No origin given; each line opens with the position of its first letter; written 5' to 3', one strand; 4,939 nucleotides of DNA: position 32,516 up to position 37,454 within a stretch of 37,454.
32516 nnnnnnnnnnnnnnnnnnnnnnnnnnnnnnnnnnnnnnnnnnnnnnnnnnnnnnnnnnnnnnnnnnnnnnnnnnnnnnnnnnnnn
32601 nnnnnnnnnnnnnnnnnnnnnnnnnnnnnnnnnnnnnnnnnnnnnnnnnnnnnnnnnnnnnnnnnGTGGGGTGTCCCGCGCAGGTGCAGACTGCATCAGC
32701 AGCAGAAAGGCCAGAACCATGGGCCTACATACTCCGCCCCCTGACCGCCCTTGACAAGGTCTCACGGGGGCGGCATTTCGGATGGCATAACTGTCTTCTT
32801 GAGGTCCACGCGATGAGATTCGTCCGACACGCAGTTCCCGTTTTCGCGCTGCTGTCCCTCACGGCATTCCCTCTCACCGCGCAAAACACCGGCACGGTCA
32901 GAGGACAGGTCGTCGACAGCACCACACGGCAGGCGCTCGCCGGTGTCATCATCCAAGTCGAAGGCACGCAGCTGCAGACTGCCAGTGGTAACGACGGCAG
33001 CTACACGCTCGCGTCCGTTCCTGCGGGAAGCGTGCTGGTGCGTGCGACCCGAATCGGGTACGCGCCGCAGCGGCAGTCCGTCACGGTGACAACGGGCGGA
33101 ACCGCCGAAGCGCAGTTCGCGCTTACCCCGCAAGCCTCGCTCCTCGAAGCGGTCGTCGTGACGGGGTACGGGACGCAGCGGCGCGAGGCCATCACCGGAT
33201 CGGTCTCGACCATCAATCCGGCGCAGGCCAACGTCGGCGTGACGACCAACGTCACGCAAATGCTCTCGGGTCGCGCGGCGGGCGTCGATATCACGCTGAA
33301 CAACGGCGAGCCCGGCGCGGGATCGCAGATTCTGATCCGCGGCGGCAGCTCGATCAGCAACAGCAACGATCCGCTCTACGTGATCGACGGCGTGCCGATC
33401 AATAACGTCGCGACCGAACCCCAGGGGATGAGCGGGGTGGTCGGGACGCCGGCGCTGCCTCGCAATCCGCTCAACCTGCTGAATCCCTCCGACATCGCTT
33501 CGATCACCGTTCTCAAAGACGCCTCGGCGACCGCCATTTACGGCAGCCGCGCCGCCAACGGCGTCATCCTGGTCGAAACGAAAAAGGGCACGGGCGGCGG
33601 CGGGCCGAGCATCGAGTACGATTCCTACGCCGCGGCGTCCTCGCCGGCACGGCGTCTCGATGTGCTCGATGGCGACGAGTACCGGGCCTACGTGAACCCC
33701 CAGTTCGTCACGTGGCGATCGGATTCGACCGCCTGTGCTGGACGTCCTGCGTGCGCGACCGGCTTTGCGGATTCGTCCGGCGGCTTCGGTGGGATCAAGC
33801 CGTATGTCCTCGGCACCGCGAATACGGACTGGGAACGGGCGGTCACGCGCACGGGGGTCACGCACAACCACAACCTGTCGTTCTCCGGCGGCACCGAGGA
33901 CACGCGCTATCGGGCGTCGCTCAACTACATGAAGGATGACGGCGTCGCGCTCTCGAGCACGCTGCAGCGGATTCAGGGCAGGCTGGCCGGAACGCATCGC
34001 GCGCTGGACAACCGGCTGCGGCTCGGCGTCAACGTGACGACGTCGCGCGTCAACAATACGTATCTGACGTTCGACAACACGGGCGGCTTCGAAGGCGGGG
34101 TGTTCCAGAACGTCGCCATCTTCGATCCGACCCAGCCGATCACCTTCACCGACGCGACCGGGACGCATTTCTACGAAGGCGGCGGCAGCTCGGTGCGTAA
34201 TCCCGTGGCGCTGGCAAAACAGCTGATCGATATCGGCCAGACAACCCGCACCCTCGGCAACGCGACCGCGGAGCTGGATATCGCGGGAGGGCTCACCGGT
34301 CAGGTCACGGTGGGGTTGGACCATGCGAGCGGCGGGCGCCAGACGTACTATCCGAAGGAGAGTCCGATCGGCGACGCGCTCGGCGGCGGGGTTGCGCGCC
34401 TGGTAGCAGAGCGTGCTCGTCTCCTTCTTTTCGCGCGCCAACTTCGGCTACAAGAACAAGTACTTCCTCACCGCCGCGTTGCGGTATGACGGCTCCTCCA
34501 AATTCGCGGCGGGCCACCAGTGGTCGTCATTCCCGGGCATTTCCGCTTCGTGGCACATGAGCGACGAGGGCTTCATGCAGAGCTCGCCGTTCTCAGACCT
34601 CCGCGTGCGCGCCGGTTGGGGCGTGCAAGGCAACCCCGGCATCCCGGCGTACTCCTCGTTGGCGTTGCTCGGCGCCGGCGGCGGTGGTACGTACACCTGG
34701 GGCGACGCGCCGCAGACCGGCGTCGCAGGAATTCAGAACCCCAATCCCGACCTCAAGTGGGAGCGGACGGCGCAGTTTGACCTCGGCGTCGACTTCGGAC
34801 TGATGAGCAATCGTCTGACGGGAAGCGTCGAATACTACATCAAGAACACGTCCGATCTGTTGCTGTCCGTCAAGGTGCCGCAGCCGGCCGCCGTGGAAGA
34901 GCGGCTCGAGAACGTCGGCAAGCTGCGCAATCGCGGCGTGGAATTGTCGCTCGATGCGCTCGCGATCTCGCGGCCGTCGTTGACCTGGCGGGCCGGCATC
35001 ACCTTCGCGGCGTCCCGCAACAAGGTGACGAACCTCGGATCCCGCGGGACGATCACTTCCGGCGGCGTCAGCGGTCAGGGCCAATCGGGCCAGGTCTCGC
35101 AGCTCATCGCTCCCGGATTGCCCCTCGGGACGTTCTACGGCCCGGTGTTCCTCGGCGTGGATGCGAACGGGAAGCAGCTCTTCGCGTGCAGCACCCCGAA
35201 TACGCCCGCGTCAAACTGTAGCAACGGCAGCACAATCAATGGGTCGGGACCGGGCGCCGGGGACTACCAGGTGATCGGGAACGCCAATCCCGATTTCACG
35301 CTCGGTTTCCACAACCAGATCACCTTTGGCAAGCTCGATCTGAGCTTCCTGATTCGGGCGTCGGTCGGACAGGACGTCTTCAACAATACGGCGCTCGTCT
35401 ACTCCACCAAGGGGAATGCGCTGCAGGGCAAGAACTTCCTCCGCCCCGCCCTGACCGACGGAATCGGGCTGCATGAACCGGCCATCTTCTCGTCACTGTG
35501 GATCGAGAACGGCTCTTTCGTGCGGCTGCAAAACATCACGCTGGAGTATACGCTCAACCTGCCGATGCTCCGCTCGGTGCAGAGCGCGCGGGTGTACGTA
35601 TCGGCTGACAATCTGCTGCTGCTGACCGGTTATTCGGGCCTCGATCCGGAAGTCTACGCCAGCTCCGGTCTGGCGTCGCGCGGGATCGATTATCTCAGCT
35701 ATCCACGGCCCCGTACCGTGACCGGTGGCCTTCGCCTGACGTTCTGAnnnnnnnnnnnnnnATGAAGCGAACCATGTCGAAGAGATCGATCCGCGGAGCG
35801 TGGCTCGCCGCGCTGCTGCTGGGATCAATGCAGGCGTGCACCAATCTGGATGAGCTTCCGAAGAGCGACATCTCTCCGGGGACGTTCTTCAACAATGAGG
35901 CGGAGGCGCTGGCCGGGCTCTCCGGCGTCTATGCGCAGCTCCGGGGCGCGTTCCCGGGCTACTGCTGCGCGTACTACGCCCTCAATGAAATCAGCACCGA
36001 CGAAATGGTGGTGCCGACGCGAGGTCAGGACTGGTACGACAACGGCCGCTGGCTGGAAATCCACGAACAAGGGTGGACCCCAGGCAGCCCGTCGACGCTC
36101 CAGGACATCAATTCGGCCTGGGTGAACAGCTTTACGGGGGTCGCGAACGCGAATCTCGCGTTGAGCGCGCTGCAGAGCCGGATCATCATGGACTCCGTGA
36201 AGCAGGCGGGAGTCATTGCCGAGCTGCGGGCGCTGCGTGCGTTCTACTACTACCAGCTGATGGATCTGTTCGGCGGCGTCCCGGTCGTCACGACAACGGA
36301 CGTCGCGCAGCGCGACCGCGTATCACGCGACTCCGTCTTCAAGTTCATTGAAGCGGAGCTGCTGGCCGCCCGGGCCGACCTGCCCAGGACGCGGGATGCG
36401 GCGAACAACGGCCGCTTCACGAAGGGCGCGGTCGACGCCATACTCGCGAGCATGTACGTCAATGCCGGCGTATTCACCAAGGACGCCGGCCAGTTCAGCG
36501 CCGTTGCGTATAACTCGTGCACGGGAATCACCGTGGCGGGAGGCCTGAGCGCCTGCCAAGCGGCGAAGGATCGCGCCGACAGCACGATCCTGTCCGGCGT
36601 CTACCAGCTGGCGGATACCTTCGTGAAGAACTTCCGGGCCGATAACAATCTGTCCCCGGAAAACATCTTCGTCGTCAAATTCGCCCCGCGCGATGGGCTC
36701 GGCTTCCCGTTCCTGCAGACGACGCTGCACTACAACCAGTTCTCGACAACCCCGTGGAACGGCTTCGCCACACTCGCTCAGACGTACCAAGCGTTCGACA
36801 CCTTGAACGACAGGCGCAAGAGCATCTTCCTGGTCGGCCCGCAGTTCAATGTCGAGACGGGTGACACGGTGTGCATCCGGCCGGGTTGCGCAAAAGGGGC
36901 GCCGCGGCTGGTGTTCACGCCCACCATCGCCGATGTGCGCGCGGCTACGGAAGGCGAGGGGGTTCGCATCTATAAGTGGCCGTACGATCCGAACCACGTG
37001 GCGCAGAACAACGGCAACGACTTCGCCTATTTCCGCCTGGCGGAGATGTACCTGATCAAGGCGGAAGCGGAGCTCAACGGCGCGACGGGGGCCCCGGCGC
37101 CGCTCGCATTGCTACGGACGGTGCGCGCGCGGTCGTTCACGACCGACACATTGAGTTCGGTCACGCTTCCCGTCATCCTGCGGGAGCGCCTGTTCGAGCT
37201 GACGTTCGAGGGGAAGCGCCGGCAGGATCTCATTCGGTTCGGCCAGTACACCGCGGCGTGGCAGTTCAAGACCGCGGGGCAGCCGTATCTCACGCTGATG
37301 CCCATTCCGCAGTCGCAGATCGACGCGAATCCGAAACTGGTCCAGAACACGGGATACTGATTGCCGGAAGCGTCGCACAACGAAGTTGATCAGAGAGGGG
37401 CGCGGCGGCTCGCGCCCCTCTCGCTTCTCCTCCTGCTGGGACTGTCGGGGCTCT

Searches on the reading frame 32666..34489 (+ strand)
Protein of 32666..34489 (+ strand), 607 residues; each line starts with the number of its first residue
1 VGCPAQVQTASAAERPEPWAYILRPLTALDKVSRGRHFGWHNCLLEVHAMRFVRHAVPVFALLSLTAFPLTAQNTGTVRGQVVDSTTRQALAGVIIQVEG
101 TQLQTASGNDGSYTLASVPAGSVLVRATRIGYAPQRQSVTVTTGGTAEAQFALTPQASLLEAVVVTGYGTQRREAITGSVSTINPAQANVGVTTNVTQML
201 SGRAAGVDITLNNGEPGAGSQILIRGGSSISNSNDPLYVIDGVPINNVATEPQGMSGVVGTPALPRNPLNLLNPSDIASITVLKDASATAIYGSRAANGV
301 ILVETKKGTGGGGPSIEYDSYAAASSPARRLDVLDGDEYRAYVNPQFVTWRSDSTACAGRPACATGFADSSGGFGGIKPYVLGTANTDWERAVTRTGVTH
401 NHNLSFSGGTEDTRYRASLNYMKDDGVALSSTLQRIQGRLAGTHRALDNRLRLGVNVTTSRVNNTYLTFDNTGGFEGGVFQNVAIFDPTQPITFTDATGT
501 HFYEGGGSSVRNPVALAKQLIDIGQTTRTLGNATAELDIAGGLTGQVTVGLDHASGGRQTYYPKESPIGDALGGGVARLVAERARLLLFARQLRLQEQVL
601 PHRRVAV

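Call 12: search_protein_families(library=pfam, proteins=[window:32666-34489:+])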
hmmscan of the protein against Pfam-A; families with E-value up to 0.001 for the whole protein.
window:32666-34489:+ (607 aa): 4 families
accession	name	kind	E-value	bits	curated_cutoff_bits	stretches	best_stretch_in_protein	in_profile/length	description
PF13715.12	CarbopepD_reg_2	-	8.3e-18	64.7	32.2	1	78-165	1-88/88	CarboxypepD_reg-like domain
PF07715.20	Plug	-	9.3e-18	65.1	23.9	1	175-300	4-107/107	TonB-dependent Receptor Plug Domain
PF13620.12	CarboxypepD_reg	-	8.5e-14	52.1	32.3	1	77-154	1-82/82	Carboxypeptidase regulatory-like domain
PF25020.1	TTR_TEN1-4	-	0.00032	21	27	1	73-142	4-74/86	Teneurin TTR-like domain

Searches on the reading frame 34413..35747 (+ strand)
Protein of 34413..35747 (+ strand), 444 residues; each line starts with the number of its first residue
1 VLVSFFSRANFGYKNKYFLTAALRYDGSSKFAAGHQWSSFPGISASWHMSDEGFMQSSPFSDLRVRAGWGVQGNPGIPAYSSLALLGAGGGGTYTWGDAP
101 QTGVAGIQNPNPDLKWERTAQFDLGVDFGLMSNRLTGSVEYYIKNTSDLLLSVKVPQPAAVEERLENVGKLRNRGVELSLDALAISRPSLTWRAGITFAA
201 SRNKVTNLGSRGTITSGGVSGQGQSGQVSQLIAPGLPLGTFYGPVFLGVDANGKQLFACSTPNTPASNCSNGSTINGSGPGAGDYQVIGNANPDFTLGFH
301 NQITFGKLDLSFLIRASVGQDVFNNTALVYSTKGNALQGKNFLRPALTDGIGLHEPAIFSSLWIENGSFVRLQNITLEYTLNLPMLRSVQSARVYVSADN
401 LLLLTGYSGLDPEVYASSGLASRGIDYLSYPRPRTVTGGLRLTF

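Call 12: search_protein_families(library=pfam, proteins=[window:34413-35747:+])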
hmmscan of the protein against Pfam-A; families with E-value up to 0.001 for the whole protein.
window:34413-35747:+ (444 aa): 2 families
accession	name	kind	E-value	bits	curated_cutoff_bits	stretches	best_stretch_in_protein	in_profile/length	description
PF00593.30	TonB_dep_Rec_b-barrel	-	4e-22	80.1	27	1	5-401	173-436/436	TonB dependent receptor-like, beta-barrel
PF14905.12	OMP_b-brl_3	-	0.00096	18.7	27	0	110-207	209-301/408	Outer membrane protein beta-barrel family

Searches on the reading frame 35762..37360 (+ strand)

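Call 12: search_protein_families(library=pfam, proteins=[window:35762-37360:+])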
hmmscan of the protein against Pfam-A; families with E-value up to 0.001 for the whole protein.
window:35762-37360:+ (532 aa): 2 families
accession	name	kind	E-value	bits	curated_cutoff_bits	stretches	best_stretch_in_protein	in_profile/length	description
PF07980.17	SusD_RagB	-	3.1e-24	86.6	23.1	1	391-532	123-297/297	SusD family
PF14322.12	SusD-like_3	-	6.4e-17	62.9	27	1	91-232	47-190/191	Starch-binding associating with outer membrane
